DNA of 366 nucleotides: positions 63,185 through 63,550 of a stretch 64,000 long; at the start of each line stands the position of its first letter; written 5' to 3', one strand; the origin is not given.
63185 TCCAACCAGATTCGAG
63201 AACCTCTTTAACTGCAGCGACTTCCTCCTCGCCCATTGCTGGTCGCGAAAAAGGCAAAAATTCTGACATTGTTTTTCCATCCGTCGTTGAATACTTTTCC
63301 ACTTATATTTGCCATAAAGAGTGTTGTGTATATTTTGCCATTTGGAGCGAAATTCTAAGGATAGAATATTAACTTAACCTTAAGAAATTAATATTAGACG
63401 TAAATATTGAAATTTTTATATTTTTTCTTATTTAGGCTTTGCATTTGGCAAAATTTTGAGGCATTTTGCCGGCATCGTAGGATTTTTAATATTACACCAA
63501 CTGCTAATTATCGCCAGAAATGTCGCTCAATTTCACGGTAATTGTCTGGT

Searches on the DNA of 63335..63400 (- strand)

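Call 56: search_dna_similar(query=window:63335-63400:-, collection=ecoli_genomes, mode=near, max_rows=5)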
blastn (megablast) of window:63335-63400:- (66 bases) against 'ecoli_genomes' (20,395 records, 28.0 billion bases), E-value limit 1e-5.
Records with a match: 5400; places in all: 5401; records where one place covers at least 80% of the query: 5398.
Genomes with a match: 5400 of 5426; with a place that covers at least 80% of the query: 5398. Places per genome that has any: lowest 1, median 1, highest 2. On chromosomes: 5401 places; on plasmids: 0.
Best place of each record, by identity: >=99% 18; 95-99% 5370; 90-95% 12.
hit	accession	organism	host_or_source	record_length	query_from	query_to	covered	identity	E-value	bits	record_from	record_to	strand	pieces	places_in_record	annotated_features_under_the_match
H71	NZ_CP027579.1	Escherichia coli strain 2013C-4282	Homo sapiens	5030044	1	66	100%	100.0%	1e-25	122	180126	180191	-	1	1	none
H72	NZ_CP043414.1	Escherichia coli strain EC42405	bovine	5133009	1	66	100%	100.0%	1e-25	122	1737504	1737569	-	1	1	none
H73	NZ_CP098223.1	Escherichia coli strain Z0117EC0005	Canis lupus familiaris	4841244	1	66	100%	100.0%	1e-25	122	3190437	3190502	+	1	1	none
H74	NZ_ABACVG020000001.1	Escherichia coli strain 2020CK-00188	Homo sapiens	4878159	1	66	100%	100.0%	1e-25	122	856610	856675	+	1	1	none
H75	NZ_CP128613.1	Escherichia coli strain WL297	Homo sapiens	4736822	1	66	100%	100.0%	1e-25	122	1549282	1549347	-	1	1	none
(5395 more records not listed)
